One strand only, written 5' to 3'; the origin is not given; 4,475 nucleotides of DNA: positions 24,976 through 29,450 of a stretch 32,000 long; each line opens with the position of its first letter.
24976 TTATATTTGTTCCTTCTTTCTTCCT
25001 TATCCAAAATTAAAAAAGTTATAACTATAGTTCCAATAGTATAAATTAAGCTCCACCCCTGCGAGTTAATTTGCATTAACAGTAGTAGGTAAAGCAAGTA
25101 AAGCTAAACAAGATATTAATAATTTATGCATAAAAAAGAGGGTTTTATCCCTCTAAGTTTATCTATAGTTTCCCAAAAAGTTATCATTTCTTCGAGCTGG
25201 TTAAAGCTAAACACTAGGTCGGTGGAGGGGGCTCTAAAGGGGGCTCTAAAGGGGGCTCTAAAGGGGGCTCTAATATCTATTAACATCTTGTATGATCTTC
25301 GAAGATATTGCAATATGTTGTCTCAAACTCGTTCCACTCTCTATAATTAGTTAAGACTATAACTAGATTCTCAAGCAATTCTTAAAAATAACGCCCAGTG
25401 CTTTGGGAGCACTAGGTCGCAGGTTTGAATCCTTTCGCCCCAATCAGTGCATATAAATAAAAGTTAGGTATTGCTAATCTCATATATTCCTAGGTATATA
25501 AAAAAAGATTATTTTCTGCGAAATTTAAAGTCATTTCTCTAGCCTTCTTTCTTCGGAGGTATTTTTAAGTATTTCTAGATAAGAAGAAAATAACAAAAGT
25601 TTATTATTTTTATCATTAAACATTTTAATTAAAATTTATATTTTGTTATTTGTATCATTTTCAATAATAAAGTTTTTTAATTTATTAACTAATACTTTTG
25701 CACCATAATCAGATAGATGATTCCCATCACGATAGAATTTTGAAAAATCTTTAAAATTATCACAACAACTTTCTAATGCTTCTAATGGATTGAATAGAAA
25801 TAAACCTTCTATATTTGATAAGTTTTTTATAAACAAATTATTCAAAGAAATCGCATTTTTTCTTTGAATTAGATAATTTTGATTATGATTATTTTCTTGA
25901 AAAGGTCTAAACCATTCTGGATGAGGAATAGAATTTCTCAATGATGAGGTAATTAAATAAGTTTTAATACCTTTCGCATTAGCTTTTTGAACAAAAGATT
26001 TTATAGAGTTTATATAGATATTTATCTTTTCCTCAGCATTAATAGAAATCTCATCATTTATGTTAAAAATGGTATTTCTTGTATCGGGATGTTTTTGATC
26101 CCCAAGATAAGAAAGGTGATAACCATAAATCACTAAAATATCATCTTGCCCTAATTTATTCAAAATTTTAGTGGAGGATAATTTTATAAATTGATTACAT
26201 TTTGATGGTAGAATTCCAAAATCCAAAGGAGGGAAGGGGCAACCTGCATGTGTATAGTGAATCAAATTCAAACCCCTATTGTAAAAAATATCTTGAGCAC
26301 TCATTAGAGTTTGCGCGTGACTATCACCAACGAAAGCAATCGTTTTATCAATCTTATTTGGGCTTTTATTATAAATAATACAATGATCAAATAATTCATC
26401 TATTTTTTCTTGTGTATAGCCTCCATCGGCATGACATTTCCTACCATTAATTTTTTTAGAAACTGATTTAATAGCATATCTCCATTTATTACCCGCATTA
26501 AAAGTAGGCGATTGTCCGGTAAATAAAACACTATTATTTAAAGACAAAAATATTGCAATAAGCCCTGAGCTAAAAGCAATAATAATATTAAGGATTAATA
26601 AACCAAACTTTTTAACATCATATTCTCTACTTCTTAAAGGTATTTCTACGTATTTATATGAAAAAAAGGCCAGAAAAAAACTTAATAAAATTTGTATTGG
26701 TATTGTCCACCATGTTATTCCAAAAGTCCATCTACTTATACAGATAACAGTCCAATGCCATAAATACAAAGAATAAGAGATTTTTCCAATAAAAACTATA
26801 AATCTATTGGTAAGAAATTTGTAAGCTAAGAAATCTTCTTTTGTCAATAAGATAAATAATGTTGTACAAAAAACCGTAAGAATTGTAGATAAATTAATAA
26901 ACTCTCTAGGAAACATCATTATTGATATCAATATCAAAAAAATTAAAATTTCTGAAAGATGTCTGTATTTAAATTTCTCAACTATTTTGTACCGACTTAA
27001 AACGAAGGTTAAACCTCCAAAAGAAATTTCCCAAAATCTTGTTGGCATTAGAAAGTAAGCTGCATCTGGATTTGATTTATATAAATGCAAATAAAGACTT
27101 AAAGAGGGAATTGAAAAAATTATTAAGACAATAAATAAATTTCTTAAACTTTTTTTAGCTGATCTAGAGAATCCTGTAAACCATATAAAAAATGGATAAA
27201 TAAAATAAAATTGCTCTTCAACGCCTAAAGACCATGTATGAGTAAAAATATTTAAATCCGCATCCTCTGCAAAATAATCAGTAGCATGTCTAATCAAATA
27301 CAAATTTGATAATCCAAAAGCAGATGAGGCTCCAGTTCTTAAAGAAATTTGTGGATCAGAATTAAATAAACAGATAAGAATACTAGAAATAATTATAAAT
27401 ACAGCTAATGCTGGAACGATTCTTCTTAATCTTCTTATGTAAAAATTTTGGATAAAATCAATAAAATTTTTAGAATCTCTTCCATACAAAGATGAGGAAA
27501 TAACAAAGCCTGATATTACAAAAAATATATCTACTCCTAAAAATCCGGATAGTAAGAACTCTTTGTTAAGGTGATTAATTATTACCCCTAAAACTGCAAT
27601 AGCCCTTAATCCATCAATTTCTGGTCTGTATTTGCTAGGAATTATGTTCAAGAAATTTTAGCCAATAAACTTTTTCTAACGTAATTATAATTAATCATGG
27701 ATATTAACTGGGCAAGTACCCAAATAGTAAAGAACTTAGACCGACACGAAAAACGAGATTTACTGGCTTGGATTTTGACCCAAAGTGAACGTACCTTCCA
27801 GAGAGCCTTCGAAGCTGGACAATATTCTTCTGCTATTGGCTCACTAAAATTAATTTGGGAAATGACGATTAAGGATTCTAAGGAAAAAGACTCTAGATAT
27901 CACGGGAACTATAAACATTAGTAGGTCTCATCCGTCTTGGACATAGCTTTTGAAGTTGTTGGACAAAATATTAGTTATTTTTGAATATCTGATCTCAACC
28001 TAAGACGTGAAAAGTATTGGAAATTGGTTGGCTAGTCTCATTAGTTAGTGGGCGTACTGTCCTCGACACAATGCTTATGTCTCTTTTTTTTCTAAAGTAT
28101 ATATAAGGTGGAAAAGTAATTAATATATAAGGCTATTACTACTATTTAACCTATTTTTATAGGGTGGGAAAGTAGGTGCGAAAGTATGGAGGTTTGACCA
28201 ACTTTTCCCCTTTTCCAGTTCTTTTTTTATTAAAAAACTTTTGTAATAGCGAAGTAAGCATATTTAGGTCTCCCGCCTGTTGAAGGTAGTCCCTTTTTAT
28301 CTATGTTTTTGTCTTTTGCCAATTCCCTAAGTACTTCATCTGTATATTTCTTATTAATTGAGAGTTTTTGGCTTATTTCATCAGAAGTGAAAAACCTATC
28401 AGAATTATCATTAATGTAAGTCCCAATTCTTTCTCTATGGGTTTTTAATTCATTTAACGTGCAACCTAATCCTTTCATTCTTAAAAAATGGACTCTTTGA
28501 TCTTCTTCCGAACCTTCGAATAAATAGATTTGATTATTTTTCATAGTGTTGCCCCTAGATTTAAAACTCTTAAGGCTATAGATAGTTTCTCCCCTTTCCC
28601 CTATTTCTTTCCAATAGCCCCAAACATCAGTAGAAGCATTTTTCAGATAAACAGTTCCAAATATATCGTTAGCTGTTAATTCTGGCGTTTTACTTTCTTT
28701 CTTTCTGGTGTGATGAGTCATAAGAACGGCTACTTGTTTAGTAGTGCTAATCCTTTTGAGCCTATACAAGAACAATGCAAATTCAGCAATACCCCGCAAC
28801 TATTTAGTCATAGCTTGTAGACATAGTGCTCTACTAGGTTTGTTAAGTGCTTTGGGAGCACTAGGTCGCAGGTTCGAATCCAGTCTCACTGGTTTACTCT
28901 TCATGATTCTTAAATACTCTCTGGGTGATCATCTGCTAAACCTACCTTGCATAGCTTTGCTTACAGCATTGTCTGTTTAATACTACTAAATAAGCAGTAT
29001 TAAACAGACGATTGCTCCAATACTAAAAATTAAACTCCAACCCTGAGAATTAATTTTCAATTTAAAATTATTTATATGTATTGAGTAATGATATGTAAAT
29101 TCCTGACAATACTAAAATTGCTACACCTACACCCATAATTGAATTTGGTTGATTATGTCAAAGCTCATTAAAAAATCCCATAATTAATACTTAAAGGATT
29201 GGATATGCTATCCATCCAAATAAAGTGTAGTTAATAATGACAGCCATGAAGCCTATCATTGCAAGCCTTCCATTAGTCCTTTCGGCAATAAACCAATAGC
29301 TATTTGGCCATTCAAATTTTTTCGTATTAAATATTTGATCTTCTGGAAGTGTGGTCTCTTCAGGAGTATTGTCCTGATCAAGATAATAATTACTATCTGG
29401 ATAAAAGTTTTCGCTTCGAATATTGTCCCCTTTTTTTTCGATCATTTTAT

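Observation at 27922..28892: Truncated replicative-helicase gene abutting att copy 4, with iteron-like 12-mers just downstream: relic of a replication module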

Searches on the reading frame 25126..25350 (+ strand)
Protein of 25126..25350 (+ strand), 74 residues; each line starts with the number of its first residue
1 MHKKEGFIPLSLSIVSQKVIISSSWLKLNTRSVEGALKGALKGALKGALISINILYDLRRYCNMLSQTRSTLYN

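Call 21: search_protein_families(library=pfam, proteins=[window:25126-25350:+], max_evalue=0.1)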
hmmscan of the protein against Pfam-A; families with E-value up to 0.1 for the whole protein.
window:25126-25350:+ (74 aa): 1 family
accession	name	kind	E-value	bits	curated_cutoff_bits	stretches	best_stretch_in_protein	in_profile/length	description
PF13436.11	Gly-zipper_OmpA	-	0.08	13.2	27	0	33-49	1-17/44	Glycine-zipper domain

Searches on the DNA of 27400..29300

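Call 45: search_rna_families(source=window, start=27400, end=29300, threshold=evalue, max_evalue=1)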
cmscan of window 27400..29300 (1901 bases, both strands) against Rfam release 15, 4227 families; matches with E-value up to 1: 1.
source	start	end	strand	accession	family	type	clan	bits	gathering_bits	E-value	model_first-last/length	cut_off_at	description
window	27611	27744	+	RF02709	TeloSII_ncR43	Gene; sRNA;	-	15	298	1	1-277/277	no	TeloSII non coding RNA 43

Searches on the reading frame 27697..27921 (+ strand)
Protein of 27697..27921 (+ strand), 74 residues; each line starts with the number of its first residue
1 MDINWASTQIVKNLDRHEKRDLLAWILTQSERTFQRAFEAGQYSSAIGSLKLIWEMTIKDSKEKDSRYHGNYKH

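Call 8: search_protein_families(library=pfam, proteins=[window:27697-27921:+], max_evalue=1)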
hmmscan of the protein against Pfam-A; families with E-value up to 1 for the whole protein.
window:27697-27921:+ (74 aa): 1 family
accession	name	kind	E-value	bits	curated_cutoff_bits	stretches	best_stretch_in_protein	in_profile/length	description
PF10994.13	DUF2817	-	0.099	12.6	23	1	12-48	145-181/341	Protein of unknown function (DUF2817)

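Call 9: search_protein_families(library=phrogs, proteins=[window:27697-27921:+], max_evalue=1)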
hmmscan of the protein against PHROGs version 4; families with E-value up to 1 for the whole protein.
window:27697-27921:+ (74 aa): 2 families
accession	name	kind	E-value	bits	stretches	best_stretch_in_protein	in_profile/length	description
phrog_21163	-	unknown function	0.19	13.1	1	53-72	50-69/71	-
phrog_15945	-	unknown function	0.19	12.7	1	28-65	31-68/69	-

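Call 10: search_protein_families(library=ncbifam, proteins=[window:27697-27921:+], max_evalue=1)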
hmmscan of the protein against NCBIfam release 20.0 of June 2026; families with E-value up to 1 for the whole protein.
window:27697-27921:+ (74 aa): 1 family
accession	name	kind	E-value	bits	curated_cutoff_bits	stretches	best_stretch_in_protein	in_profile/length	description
NF035932.1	lectin_4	subfamily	0.034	13.5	300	1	42-67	279-304/320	lectin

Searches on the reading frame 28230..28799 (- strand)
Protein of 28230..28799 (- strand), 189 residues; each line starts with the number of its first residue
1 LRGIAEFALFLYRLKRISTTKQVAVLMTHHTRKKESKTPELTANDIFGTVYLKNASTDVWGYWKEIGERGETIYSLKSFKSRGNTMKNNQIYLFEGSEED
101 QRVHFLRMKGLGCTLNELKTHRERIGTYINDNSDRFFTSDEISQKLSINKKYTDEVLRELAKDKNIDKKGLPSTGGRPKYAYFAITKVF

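Call 8: search_protein_families(library=pfam, proteins=[window:28230-28799:-], max_evalue=1)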
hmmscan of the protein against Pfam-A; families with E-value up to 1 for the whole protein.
window:28230-28799:- (189 aa): 4 families
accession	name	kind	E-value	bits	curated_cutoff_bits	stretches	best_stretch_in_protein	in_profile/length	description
PF13481.12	AAA_25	-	0.0043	17.1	27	1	8-35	167-194/195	AAA domain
PF02082.26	Rrf2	-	0.0078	16.8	30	1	127-164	13-51/132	Iron-dependent Transcriptional regulator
PF21984.2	DnaD_N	-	0.0086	16.7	27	1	131-169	30-68/101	DnaD N-terminal domain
PF21476.4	PF0610-like_N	-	0.085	13.5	33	1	120-159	1-34/50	PF0610-like, N-terminal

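Call 9: search_protein_families(library=phrogs, proteins=[window:28230-28799:-], max_evalue=1)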
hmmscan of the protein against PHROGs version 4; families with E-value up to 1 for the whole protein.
window:28230-28799:- (189 aa): 6 families
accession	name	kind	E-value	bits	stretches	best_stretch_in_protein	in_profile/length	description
phrog_3123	-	unknown function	1.5e-06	28.1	1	11-100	485-569/583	-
phrog_1687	-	transcription regulation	0.0025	18.8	1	119-173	64-117/162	MarR family transcrition regulator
phrog_239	-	DNA, RNA and nucleotide metabolism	0.042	13.7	1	10-66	496-557/801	DNA primase/helicase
phrog_6012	-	DNA, RNA and nucleotide metabolism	0.06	13.5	1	11-80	273-341/447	DNA helicase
phrog_2030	-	transcription regulation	0.24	12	1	117-172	11-65/202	transcriptional regulator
phrog_1827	-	other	0.46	10.8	1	124-161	156-192/202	ATP-dependent protease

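Call 10: search_protein_families(library=ncbifam, proteins=[window:28230-28799:-], max_evalue=1)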
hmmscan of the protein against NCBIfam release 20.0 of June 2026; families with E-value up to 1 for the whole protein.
window:28230-28799:- (189 aa): 4 families
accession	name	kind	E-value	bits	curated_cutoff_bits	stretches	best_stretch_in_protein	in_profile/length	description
NF040939.2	trans_reg_lrs14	equivalog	4.4e-05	23.5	90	1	135-185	35-86/103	Lrs14 family HTH-type transcriptional regulator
NF053606.1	Sta1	subfamily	0.0016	18.5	80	1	137-186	35-85/100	Sta1 family transcriptional regulator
TIGR00738.1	rrf2_super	superfamily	0.028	14.3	73.3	1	131-164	19-53/132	Rrf2 family transcriptional regulator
TIGR03866.1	PQQ_ABC_repeats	subfamily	0.045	12.8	287.3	1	93-160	139-205/310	PQQ-dependent catabolism-associated beta-propeller protein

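Call 11: find_homologous_proteins(query=window:28230-28799:-, max_evalue=0.001)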
Query window:28230-28799:- (189 aa): 7 proteins with E <= 0.001 among 42 candidates.
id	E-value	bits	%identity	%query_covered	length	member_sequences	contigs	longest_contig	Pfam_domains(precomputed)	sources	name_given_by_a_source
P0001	2.8e-104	365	100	86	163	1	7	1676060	-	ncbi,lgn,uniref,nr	ncbi:possible NAD(P) transhydrogenase beta subunit [Prochlorococcus marinus subsp. pastoris str. CCM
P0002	1.9e-83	297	82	86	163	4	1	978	-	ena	-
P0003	7.9e-83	295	84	86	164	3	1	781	-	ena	-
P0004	4.4e-49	185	84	55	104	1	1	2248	-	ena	-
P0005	4.0e-47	178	82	55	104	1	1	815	-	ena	-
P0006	3.3e-32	130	87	37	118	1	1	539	PF13481.13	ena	-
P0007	6.3e-20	90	94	27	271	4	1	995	PF13481.13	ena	-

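Call 14: find_related_loci(query=P0007, collection=genome_contigs, flank=6000)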
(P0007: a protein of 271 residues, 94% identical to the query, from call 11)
Query P0007 (271 aa) in genome_contigs; peptide patterns used: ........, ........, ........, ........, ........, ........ (x = any residue, [..] = any of these).
204 stretches matched a pattern, but none encodes a relative of the query by tblastn (E <= 1e-3).

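Call 19: find_related_loci(query=A2, collection=genome_contigs, flank=8000)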
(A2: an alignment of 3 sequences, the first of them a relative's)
Query A2 (163 aa) in genome_contigs; peptide patterns used: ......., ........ (x = any residue, [..] = any of these).
22 stretches matched a pattern, but none encodes a relative of the query by tblastn (E <= 1e-3).

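Call 20: find_related_loci(query=A2, collection=viral_contigs, flank=8000)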
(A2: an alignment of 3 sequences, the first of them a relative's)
Query A2 (163 aa) in viral_contigs; peptide patterns used: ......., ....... (x = any residue, [..] = any of these).
19 stretches matched a pattern, but none encodes a relative of the query by tblastn (E <= 1e-3).

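Call 21: search_protein_families(library=pfam, proteins=[P0007], max_evalue=0.1)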
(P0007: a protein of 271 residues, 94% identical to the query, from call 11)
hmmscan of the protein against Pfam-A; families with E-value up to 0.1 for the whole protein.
P0007 (271 aa): 1 family
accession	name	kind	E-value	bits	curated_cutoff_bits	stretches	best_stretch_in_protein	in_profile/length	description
PF13481.12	AAA_25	-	4.7e-23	82.3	27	1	88-250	13-193/195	AAA domain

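Call 25: find_encoding_contigs(protein=P0004, flank=5000)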
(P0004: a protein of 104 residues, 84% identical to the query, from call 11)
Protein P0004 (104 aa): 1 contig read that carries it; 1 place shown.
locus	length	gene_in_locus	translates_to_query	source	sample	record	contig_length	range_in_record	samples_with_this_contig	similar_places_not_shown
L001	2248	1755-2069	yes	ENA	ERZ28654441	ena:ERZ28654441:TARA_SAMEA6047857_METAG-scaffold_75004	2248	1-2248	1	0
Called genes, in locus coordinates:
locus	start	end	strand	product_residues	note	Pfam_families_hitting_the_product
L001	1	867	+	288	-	?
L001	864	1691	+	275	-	PF13481:AAA_25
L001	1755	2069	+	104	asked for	-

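Call 26: find_encoding_contigs(protein=P0002, flank=5000)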
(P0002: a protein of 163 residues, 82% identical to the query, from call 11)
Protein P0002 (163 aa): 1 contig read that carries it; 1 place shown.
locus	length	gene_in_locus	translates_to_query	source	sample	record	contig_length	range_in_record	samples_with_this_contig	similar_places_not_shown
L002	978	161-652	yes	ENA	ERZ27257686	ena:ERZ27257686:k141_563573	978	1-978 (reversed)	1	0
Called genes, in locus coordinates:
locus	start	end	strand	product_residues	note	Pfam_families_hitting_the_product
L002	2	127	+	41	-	?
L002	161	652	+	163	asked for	-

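Call 32: find_encoding_contigs(protein=P0003, flank=5000)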
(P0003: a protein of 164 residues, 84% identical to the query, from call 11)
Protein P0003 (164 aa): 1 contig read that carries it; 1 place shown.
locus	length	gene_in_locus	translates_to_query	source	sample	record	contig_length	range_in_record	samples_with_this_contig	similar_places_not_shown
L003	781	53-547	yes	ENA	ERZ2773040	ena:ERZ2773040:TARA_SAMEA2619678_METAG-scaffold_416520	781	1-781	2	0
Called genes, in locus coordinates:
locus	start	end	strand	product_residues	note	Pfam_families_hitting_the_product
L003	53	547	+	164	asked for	-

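Call 33: find_encoding_contigs(protein=P0005, flank=5000)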
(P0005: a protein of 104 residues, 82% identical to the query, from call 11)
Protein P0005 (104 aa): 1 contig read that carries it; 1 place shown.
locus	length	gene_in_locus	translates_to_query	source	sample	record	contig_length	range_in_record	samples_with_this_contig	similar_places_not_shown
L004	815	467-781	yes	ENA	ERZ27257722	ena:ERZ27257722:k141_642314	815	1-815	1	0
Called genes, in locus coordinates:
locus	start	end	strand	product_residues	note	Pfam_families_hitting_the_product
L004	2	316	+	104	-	?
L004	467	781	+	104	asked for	-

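Call 79: find_encoding_contigs(protein=P0006, flank=3000)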
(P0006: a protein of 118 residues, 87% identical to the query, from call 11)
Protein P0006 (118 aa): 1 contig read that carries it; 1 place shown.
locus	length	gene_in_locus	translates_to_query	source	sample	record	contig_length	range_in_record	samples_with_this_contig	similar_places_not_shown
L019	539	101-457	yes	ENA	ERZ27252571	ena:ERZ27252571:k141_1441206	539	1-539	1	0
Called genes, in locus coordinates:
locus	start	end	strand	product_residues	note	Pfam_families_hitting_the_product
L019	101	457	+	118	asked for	PF13481:AAA_25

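Call 82: list_cluster_members(proteins=[P0001])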
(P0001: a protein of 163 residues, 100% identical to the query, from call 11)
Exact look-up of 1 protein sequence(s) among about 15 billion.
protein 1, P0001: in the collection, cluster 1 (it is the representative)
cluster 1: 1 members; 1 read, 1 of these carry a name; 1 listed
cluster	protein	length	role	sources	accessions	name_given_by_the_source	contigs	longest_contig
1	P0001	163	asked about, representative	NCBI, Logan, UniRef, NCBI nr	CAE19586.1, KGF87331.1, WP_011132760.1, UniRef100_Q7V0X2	possible NAD(P) transhydrogenase beta subunit [Prochlorococcus marinus subsp. pastoris ... | Possible NAD(P) transhydrogenase beta subunit n=1 Tax=Prochlorococcus marinus subsp. ... | hypothetical protein [Prochlorococcus marinus]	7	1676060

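Call 91: search_protein_representatives(protein=window:28230-28799:-)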
Query: 189 residues. Proteins with E-value up to 0.001 (for the whole library): 80; up to 1e-10: 25; up to 1e-30: 4. The best 80 are listed.
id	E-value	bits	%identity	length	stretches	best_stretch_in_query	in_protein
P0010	9.7e-87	305.8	75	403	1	5-189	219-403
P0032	1.1e-34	136.2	41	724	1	5-185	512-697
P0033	1.1e-33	132.9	41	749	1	5-186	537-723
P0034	2.8e-33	131.7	41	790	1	5-184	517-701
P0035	1.3e-30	123.0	37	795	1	5-184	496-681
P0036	2.0e-28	115.9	35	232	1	5-184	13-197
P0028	5.0e-26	108.0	35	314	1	5-185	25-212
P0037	6.6e-26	107.6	33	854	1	3-185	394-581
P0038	2.4e-23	99.3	36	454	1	5-186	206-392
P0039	2.1e-19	86.4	32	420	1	5-182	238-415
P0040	2.5e-19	86.2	31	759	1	5-183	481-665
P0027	2.0e-17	80.0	31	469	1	5-183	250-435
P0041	6.6e-16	75.0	33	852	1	5-185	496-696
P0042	7.6e-16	74.8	31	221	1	5-183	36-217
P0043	4.5e-15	72.3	28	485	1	6-185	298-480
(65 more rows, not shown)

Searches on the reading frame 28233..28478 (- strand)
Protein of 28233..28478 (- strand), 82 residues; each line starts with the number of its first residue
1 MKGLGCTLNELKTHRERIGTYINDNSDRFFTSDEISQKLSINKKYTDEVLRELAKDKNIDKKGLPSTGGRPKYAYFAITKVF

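Call 114: predict_structure(alignment_id=A10)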
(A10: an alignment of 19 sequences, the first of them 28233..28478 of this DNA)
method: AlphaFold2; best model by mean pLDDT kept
length: 82 residues; sequences in the alignment: 19
mean_pLDDT: 79.1   pTM: 0.62
mean pLDDT of the five models: 79.1, 78.9, 77.9, 75.9, 74.8
residues with pLDDT >= 90: 0; 70-90: 63; 50-70: 14; < 50: 5
segments of 3 or more residues with pLDDT < 50: 1-3
pLDDT, mean of each block of 10 residues (from residue 1): 53 83 86 88 87 86 76 79 51
secondary structure, 60 per line:
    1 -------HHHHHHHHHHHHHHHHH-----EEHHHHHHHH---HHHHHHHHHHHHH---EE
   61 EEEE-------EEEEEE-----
elements in order: H8-24 H32-39 H43-55 E59-64 E72-77

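Call 117: fold_search(model_id=the predicted structure, library=pdb)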
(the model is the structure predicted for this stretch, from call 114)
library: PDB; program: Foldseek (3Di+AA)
matches with E <= 10: 1589; with E <= 0.001: 2
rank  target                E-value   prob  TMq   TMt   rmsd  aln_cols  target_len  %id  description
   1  3r0a_A                2.8e-04  1.00  0.77  0.54   4.9        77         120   19  Possible transcriptional regulator from Methanosarcina mazei Go1 (gi 21227196) (released 2011-03-23)
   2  3r0a_B                7.8e-04  1.00  0.77  0.53   5.1        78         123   19  Possible transcriptional regulator from Methanosarcina mazei Go1 (gi 21227196) (released 2011-03-23)
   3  2mh2_MODEL_1_A        1.0e-03  1.00  0.63  0.79   2.4        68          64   22  Structural insights into the DNA recognition and protein interaction domains reveal fundamental homologous DNA (released 2014-04-16)
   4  5f7q_E                1.2e-03  1.00  0.66  0.16   2.7        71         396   20  ROK repressor Lmo0178 from Listeria monocytogenes bound to operator (released 2016-09-07)
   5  2p4w_B                1.2e-03  1.00  0.65  0.29   7.8        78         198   26  Crystal structure of heat shock regulator from Pyrococcus furiosus (released 2007-03-27)
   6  6cmv_A                1.5e-03  1.00  0.70  0.52   7.1        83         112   19  Crystal structure of Archaeal Biofilm Regulator (AbfR2) from Sulfolobus acidocaldarius (released 2018-11-14)
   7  6cmv_B                1.7e-03  1.00  0.66  0.50   7.8        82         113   22  Crystal structure of Archaeal Biofilm Regulator (AbfR2) from Sulfolobus acidocaldarius (released 2018-11-14)
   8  5f7q_L                1.9e-03  1.00  0.67  0.16   2.4        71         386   20  ROK repressor Lmo0178 from Listeria monocytogenes bound to operator (released 2016-09-07)
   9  1qbj_C                2.1e-03  1.00  0.65  0.79   2.7        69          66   25  CRYSTAL STRUCTURE OF THE ZALPHA Z-DNA COMPLEX (released 1999-07-02)
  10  5f7q_C                2.1e-03  1.00  0.67  0.16   2.4        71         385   20  ROK repressor Lmo0178 from Listeria monocytogenes bound to operator (released 2016-09-07)
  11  6cmv_D                2.3e-03  1.00  0.62  0.47   3.1        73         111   26  Crystal structure of Archaeal Biofilm Regulator (AbfR2) from Sulfolobus acidocaldarius (released 2018-11-14)
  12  5hs7_B                2.7e-03  1.00  0.63  0.54   7.3        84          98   21  Reduced form of the transcriptional regulator YodB from B. subtilis (released 2016-08-17)
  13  1qbj_A                2.9e-03  1.00  0.67  0.83   2.6        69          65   23  CRYSTAL STRUCTURE OF THE ZALPHA Z-DNA COMPLEX (released 1999-07-02)
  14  6cmv_C                2.9e-03  1.00  0.70  0.52   1.6        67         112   22  Crystal structure of Archaeal Biofilm Regulator (AbfR2) from Sulfolobus acidocaldarius (released 2018-11-14)
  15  2dk5_MODEL_1_A        3.7e-03  1.00  0.59  0.54   6.8        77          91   19  Solution structure of Winged-Helix domain in RNA polymerase III 39KDa polypeptide (released 2006-10-06)
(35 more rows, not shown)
